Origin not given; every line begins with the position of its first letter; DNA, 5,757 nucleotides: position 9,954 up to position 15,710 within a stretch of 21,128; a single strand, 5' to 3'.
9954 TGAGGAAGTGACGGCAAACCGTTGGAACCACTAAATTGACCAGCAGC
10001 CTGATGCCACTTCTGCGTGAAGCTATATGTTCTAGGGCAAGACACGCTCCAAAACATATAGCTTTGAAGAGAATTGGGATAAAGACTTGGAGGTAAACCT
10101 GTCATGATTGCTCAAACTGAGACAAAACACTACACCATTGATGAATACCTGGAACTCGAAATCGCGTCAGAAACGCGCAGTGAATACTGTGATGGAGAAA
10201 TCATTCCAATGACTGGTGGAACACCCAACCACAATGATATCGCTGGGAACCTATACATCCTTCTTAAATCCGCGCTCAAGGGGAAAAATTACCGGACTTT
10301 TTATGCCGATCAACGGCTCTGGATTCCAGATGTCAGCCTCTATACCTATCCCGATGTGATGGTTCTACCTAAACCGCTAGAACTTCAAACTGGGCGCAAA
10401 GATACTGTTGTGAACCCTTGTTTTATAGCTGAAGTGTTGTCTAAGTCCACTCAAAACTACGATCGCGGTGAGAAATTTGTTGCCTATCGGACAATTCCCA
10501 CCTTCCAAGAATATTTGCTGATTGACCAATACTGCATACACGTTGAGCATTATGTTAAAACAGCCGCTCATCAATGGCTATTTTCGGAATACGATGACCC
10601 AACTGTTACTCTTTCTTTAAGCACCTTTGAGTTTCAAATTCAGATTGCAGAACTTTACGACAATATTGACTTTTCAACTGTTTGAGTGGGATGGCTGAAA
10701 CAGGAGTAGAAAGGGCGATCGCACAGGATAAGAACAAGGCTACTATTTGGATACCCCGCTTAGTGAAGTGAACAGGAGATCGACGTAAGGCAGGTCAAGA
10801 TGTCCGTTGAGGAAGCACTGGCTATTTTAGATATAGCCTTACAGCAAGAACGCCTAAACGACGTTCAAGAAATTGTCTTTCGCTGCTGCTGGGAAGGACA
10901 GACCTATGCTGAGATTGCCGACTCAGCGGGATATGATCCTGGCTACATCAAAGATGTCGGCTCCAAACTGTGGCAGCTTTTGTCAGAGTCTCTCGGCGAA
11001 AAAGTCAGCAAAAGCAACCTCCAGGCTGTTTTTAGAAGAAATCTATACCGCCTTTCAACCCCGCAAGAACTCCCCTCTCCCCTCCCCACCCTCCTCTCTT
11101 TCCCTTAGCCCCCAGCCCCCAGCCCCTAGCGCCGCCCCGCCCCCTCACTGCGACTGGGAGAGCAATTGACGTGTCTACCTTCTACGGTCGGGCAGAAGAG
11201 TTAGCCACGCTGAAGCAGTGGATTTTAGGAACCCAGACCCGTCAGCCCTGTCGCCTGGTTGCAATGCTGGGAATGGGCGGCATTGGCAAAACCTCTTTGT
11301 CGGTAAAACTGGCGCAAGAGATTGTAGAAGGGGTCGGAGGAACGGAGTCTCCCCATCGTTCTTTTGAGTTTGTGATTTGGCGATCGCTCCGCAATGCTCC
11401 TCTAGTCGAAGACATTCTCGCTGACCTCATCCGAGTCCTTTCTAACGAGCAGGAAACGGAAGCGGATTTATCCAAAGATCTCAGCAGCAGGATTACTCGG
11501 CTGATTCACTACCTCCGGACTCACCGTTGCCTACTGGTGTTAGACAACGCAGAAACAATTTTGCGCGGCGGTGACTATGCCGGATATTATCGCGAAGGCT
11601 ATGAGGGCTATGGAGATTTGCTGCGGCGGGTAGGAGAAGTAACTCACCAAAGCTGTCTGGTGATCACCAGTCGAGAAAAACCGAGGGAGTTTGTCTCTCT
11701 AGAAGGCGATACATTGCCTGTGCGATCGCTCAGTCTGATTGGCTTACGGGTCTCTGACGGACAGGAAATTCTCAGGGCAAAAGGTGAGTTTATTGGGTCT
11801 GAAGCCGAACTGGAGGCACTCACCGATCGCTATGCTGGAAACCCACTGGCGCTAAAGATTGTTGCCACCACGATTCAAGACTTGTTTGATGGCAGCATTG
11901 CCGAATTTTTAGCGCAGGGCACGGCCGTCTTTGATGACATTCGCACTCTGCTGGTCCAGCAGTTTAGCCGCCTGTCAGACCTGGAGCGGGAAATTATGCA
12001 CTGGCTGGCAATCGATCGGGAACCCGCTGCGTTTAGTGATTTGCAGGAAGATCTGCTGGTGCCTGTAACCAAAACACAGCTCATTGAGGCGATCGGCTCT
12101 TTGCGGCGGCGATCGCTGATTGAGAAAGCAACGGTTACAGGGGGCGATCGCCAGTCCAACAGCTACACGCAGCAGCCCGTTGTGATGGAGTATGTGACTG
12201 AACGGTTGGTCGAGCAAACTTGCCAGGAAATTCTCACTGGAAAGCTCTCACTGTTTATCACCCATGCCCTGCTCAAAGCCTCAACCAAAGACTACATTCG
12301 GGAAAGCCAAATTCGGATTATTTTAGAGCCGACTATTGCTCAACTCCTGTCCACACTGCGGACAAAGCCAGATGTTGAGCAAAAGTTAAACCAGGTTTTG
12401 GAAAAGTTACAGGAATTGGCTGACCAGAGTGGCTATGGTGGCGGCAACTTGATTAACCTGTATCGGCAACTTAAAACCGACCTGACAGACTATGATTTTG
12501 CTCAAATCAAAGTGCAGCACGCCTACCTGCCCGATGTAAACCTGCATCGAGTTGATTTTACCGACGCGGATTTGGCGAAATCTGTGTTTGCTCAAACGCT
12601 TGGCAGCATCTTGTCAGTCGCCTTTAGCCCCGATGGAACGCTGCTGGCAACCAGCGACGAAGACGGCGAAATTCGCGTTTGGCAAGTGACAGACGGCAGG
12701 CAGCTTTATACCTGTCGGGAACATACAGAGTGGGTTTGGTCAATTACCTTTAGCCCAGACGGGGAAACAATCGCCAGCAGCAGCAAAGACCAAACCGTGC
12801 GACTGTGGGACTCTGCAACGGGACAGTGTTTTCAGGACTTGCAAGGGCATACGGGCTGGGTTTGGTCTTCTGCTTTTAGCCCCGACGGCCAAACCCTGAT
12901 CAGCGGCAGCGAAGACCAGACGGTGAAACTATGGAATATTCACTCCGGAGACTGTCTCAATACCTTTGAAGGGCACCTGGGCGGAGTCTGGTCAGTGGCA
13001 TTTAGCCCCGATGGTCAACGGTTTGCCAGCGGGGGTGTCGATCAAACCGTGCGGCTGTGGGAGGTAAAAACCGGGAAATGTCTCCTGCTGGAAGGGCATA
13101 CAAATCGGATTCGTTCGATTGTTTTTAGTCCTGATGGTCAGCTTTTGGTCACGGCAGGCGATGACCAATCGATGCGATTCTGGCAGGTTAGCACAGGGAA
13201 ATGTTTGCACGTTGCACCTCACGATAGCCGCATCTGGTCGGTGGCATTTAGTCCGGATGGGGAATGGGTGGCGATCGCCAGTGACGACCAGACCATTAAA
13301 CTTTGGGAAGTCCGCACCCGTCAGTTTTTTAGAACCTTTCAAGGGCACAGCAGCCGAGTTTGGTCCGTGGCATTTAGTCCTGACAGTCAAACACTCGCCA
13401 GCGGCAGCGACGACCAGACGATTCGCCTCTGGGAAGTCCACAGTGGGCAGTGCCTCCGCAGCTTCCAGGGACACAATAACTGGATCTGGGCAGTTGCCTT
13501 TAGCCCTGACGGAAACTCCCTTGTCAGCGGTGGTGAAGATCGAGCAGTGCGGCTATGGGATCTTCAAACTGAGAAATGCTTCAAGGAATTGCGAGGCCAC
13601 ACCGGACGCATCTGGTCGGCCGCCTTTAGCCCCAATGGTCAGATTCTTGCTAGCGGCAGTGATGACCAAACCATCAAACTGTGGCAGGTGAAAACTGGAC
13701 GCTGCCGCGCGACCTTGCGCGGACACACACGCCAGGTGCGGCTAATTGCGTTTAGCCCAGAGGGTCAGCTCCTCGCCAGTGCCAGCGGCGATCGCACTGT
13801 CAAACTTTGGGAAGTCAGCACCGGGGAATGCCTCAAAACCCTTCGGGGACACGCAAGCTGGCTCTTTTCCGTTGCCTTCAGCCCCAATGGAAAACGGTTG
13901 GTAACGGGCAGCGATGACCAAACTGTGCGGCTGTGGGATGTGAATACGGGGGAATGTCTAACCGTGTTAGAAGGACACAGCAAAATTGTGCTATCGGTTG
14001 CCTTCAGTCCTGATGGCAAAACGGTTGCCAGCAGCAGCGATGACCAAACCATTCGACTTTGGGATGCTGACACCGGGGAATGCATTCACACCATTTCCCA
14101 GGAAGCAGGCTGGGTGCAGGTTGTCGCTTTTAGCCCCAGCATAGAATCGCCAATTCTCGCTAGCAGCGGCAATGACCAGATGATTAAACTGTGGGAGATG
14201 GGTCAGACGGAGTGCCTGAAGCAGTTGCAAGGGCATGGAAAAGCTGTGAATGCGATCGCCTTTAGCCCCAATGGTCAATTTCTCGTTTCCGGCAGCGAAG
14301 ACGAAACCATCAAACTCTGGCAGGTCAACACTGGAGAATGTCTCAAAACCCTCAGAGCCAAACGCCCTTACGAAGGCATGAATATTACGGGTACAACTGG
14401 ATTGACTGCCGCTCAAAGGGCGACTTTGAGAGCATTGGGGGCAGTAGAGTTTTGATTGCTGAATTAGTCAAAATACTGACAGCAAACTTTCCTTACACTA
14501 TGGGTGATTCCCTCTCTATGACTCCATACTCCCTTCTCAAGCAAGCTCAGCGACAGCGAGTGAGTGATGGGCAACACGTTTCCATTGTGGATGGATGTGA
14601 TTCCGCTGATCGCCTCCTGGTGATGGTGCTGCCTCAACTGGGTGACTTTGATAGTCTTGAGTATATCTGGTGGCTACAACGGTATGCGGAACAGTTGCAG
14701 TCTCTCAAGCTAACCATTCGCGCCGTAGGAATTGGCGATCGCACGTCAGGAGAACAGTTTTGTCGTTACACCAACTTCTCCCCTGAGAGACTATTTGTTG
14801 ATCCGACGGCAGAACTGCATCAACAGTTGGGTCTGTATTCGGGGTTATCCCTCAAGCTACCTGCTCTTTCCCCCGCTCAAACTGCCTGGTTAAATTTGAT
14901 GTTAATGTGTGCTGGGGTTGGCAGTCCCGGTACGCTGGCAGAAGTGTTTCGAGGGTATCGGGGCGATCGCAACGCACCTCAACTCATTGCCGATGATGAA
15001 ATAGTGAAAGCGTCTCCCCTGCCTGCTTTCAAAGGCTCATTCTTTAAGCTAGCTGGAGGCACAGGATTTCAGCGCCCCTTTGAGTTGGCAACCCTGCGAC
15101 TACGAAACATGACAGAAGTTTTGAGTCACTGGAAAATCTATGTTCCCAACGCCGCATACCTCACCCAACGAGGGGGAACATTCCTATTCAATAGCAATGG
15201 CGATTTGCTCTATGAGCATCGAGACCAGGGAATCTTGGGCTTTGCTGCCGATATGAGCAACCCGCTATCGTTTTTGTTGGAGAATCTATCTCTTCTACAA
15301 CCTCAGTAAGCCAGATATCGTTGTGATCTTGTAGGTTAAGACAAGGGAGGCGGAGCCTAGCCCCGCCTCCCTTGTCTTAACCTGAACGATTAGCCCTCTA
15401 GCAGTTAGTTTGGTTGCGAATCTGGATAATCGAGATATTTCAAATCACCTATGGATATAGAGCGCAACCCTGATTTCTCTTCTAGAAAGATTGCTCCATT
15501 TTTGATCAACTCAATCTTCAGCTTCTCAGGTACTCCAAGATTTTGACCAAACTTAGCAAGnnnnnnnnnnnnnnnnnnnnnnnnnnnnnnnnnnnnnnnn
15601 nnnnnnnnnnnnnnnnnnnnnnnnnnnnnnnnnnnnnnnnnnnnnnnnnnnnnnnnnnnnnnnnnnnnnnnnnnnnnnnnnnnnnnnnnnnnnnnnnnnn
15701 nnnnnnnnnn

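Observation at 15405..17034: XRE-HTH plus PIN-like/pentapeptide-repeat fusion: a toxin-antitoxin-shaped module with an unusual effector architecture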

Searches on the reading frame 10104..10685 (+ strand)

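Call 13: search_protein_families(library=pfam, proteins=[window:10104-10685:+], max_evalue=0.001)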
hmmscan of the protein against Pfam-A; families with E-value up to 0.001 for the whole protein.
window:10104-10685:+ (193 aa): 1 family
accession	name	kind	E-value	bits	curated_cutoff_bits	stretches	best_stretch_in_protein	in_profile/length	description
PF05685.18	Uma2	-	3.2e-35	121.6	27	1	13-180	2-170/172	Putative restriction endonuclease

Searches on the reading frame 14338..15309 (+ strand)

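Call 13: search_protein_families(library=pfam, proteins=[window:14338-15309:+], max_evalue=0.001)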
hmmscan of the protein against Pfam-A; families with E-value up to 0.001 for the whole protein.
window:14338-15309:+ (323 aa): 1 family
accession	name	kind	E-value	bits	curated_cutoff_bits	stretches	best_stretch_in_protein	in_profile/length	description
PF13911.12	AhpC-TSA_2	-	2e-24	86.6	27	1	112-297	1-113/114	AhpC/TSA antioxidant enzyme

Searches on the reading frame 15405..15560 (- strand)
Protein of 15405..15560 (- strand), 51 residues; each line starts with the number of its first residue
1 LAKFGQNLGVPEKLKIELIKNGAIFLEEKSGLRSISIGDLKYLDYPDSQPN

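Call 3: search_protein_families(library=pfam, proteins=[window:15405-15560:-], max_evalue=1)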
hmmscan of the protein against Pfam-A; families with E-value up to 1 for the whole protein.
window:15405-15560:- (51 aa): 0 families
